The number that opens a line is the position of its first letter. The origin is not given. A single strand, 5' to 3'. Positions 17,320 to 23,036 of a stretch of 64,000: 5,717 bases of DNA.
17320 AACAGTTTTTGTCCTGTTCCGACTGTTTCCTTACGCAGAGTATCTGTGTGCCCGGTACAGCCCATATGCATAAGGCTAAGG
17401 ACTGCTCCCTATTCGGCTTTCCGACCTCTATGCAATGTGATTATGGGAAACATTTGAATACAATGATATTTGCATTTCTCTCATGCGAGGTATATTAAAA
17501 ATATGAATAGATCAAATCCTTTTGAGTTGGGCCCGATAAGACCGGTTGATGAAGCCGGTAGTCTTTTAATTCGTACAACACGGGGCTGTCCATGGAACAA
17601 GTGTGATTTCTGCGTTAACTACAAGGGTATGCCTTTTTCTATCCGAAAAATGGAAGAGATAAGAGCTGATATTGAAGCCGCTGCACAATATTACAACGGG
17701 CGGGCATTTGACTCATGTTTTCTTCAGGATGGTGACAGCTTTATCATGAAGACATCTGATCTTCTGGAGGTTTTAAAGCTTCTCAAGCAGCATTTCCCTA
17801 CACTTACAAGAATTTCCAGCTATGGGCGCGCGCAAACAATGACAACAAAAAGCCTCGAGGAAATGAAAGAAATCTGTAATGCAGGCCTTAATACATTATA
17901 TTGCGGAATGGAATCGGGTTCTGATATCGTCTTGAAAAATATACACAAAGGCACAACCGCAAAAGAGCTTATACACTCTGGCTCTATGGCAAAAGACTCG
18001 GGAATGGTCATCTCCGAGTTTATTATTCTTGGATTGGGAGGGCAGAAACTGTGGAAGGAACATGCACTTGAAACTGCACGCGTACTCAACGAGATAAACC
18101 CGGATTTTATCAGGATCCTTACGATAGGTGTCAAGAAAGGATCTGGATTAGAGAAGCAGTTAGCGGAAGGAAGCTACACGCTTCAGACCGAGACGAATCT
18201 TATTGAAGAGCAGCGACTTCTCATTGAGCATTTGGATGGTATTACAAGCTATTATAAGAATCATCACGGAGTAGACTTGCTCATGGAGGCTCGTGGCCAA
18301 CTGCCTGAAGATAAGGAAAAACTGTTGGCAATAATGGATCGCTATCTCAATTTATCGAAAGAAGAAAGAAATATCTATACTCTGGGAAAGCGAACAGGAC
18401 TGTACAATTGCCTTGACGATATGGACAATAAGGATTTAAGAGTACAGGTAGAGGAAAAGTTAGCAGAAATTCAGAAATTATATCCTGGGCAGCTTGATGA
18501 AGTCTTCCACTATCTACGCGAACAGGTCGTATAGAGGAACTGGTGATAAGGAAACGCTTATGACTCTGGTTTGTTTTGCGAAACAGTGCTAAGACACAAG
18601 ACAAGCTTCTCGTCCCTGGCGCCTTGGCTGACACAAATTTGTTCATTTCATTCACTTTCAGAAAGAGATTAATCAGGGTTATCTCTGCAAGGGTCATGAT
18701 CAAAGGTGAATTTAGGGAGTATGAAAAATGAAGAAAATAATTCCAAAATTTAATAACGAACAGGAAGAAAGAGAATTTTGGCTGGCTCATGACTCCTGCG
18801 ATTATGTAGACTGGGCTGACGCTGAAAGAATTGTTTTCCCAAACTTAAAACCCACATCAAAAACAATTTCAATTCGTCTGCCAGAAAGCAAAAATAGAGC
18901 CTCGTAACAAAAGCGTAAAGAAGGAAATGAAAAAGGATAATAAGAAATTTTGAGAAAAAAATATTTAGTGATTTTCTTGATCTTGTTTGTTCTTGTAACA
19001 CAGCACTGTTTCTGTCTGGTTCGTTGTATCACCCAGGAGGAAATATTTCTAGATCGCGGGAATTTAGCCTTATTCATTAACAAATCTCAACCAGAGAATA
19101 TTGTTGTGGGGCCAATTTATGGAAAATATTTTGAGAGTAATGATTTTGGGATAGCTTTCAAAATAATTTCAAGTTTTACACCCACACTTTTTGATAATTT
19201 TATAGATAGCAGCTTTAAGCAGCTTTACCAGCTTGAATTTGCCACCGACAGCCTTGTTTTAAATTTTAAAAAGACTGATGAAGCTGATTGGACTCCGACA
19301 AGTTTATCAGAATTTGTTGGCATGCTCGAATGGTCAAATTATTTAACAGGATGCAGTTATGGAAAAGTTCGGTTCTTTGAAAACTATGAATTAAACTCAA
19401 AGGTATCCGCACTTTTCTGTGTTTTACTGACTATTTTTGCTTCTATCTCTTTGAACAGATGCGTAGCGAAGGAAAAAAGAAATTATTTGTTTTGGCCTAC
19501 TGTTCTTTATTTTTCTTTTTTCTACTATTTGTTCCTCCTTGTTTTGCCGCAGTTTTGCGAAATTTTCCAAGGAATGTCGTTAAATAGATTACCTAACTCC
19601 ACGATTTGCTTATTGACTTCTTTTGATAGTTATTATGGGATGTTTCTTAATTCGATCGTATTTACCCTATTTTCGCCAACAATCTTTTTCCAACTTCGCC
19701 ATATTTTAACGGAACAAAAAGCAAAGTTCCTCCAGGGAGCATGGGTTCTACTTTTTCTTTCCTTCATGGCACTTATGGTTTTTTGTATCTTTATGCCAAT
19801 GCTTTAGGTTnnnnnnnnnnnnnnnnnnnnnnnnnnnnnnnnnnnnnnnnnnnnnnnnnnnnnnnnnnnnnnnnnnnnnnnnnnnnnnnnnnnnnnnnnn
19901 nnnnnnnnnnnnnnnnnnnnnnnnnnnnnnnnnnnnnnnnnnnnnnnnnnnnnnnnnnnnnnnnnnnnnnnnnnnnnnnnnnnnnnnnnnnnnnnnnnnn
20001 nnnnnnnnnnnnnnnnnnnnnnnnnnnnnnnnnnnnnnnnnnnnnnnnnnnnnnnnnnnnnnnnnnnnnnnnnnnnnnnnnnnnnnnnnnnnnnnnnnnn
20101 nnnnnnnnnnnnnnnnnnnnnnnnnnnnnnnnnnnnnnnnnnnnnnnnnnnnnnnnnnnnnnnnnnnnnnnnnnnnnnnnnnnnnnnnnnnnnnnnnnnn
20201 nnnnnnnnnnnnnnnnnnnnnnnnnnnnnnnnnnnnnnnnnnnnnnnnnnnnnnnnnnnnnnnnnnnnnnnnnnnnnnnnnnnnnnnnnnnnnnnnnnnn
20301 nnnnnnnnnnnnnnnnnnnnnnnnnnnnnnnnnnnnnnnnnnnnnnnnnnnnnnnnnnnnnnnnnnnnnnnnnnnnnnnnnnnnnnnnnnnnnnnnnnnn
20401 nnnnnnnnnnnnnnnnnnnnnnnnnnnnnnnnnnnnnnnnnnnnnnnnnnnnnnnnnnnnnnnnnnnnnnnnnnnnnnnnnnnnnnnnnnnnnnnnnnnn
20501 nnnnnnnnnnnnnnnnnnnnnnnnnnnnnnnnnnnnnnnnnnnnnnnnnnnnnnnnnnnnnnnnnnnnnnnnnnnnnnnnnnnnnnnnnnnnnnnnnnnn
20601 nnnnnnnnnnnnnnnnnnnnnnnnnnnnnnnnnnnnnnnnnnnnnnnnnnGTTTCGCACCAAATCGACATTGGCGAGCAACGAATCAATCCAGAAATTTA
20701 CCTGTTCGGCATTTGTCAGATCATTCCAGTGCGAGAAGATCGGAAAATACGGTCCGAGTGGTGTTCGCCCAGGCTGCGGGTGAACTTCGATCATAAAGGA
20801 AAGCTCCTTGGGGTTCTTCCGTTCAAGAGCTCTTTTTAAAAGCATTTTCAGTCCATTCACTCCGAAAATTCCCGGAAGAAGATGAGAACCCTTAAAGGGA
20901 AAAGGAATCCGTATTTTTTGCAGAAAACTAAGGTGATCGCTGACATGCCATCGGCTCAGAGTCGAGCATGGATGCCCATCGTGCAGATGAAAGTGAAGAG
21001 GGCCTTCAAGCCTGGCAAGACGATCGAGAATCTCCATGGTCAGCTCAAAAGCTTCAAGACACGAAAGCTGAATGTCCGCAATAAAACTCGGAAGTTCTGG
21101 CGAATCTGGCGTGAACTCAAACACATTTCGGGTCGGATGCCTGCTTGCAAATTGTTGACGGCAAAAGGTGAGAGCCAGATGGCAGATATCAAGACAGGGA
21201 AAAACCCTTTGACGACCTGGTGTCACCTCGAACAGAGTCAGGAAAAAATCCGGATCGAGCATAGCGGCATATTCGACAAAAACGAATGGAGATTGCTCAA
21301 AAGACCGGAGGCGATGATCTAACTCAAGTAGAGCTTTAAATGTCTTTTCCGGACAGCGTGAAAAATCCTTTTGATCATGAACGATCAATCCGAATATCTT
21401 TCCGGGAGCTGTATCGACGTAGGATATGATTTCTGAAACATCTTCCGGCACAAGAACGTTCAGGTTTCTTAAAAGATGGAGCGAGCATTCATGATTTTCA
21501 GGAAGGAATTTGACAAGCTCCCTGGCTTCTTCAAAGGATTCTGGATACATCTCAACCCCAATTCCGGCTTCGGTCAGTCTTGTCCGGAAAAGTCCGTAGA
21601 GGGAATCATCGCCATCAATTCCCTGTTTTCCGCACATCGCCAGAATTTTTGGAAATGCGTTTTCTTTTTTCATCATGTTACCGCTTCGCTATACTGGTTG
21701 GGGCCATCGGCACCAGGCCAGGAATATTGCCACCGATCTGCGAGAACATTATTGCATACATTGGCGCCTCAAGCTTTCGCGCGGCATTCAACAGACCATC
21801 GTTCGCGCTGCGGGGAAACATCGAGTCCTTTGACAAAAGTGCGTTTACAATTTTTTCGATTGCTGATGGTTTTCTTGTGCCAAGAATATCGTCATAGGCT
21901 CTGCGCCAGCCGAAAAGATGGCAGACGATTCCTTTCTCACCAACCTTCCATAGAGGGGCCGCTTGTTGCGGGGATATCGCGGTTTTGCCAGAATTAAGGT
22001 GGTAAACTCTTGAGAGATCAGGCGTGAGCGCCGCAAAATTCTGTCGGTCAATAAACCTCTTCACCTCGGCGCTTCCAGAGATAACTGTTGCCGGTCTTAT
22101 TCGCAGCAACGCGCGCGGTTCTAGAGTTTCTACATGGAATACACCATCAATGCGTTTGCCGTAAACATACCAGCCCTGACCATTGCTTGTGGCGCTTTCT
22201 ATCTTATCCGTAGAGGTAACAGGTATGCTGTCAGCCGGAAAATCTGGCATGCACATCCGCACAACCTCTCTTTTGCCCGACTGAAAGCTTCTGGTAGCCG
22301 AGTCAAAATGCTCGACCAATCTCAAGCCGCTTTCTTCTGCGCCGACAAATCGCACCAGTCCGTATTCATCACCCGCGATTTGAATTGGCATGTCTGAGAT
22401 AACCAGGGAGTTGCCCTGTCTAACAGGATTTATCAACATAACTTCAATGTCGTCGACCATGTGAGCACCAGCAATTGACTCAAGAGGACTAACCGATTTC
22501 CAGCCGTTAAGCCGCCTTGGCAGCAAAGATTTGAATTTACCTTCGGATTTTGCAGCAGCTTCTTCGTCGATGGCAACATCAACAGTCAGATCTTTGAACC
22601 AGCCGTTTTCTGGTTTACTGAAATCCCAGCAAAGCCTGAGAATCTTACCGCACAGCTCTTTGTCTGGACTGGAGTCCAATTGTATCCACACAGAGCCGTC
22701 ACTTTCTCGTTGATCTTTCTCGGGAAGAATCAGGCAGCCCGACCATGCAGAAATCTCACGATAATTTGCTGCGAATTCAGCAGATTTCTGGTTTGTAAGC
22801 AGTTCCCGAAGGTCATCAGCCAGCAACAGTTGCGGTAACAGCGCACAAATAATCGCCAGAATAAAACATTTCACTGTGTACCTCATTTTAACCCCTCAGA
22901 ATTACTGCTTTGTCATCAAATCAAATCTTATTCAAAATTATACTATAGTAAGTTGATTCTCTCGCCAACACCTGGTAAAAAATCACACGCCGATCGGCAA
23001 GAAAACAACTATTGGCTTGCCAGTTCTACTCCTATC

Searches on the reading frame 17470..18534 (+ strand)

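Call 30: search_protein_families(library=pfam, proteins=[window:17470-18534:+], max_evalue=10)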
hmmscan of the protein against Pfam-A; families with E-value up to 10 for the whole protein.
window:17470-18534:+ (354 aa): 4 families
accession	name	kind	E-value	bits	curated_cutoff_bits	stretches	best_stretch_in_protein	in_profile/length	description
PF04055.27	Radical_SAM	-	6.2e-13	49.7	29.5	1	35-199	2-162/166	Radical SAM superfamily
PF07032.16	DUF1322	-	0.033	15.2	25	1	97-141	19-63/73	Protein of unknown function (DUF1322)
PF18401.7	Thioredoxin_13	-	0.036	14.3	26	1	90-143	23-77/136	Thioredoxin-like domain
PF16199.10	Radical_SAM_C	-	0.18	12.3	31.9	1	211-254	1-44/85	Radical_SAM C-terminal domain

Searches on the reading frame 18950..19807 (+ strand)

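Call 30: search_protein_families(library=pfam, proteins=[window:18950-19807:+], max_evalue=10)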
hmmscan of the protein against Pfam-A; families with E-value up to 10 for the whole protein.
window:18950-19807:+ (285 aa): 1 family
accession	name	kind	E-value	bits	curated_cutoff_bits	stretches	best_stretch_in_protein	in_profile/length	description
PF09291.16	DUF1968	-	1.3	9.5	22.1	1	213-229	10-26/81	Domain of unknown function (DUF1968)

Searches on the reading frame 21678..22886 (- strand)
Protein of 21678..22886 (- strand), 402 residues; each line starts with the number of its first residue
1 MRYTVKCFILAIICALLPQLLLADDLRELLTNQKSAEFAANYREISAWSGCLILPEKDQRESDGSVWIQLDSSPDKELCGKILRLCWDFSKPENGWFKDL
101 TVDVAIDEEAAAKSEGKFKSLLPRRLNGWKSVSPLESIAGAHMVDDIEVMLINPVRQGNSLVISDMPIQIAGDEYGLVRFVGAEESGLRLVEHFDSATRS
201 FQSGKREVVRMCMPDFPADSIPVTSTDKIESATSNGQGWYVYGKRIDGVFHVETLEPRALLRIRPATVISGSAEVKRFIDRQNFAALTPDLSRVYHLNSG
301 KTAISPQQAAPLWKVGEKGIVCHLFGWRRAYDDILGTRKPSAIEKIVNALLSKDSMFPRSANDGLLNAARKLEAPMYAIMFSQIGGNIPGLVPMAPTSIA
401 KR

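Call 6: search_protein_families(library=pfam, proteins=[window:21678-22886:-], max_evalue=0.01)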
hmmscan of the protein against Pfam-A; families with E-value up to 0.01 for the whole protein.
window:21678-22886:- (402 aa): 0 families

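Call 17: find_related_loci(query=window:21678-22886:-, collection=genome_contigs, flank=10000)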
Query window:21678-22886:- (402 aa) in genome_contigs; peptide patterns used: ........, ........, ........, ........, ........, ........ (x = any residue, [..] = any of these).
40 stretches matched a pattern, but none encodes a relative of the query by tblastn (E <= 1e-3).

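Call 18: find_homologous_proteins(query=window:21678-22886:-, max_evalue=0.00001)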
Query window:21678-22886:- (402 aa): 4 proteins with E <= 0.00001 among 5751 candidates.
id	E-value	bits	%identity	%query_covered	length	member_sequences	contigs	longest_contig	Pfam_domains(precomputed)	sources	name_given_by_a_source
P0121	7.8e-266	899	100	99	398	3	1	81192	-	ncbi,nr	ncbi:MAG: hypothetical protein KKB51_11985 [Candidatus Riflebacteria bacterium]|nr:hypothetical prot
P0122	2.1e-224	763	82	82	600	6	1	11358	-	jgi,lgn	-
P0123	2.6e-165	568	65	82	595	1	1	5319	-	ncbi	-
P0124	7.2e-30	122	35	71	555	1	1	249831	-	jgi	jgi:predicted Abi (CAAX) family protease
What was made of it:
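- Tried and rejected: The 402-aa flank has only four relatives in the protein database (call 18) and none in the genome collection (call 17).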

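Call 19: find_encoding_contigs(protein=P0122, flank=10000, max_places=6)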
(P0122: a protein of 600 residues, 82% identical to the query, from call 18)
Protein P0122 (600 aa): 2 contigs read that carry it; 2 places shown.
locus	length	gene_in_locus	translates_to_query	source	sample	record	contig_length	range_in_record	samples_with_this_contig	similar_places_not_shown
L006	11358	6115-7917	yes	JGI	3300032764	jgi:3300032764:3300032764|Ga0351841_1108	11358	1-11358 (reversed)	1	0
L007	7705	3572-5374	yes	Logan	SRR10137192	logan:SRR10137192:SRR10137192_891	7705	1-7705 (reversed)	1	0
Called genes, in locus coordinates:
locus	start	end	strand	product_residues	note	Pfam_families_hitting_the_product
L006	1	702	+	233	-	?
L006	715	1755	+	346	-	PF00437:T2SSE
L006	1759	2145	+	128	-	-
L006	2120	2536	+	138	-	-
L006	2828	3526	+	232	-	PF01966:HD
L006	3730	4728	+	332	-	PF01544:CorA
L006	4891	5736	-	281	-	-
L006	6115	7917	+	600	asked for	-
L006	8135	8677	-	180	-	PF13302:Acetyltransf_3, PF00583:Acetyltransf_1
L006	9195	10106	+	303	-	PF00226:DnaJ, PF01556:DnaJ_C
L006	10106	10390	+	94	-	PF13591:MerR_2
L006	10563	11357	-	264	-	?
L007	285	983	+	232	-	PF01966:HD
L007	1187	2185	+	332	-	PF01544:CorA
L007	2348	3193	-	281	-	-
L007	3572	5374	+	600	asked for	-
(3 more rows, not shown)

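Call 20: find_encoding_contigs(protein=P0123, flank=10000, max_places=6)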
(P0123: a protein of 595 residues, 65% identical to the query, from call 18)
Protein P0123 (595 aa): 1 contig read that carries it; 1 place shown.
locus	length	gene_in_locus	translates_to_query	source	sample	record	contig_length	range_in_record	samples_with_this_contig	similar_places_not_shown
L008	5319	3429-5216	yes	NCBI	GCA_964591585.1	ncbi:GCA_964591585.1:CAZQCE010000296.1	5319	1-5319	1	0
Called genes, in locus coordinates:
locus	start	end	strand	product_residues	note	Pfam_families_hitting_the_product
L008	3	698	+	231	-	?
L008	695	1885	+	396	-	PF01012:ETF, PF00766:ETF_alpha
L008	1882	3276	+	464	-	PF01565:FAD_binding_4, PF02913:FAD-oxidase_C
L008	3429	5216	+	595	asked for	-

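Call 40: find_encoding_contigs(protein=P0121, flank=6000, max_places=10)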
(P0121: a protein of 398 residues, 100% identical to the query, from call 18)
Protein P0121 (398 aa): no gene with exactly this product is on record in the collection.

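Call 72: find_encoding_contigs(protein=window:21678-22886:-, flank=8000, max_places=10)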
Protein window:21678-22886:- (402 aa): 2 contigs read that carry it; 2 places shown.
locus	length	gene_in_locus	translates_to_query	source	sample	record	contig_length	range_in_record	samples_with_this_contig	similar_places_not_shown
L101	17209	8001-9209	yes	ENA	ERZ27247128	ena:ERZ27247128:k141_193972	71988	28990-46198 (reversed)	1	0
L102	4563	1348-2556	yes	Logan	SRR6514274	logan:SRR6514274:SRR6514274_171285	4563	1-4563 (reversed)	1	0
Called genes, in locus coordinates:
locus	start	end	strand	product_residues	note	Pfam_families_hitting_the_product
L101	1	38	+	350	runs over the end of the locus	PF00437:T2SSE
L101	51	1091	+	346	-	PF00437:T2SSE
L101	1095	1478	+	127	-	-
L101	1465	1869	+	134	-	-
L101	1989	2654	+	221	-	-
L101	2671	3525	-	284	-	-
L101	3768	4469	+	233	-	PF00903:Glyoxalase, PF13669:Glyoxalase_4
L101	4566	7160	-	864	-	PF12796:Ank_2 (weak), PF00023:Ank, PF12796:Ank_2, PF12796:Ank_2, PF12796:Ank_2, PF12796:Ank_2, PF12796:Ank_2, PF12796:Ank_2, +9 more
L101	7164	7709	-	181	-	-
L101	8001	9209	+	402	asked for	-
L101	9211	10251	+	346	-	-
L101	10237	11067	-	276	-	PF19420:DDAH_eukar, PF02274:ADI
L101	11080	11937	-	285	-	-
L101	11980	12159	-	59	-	PF12441:CopG_antitoxin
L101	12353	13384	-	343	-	PF04055:Radical_SAM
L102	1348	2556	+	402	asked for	-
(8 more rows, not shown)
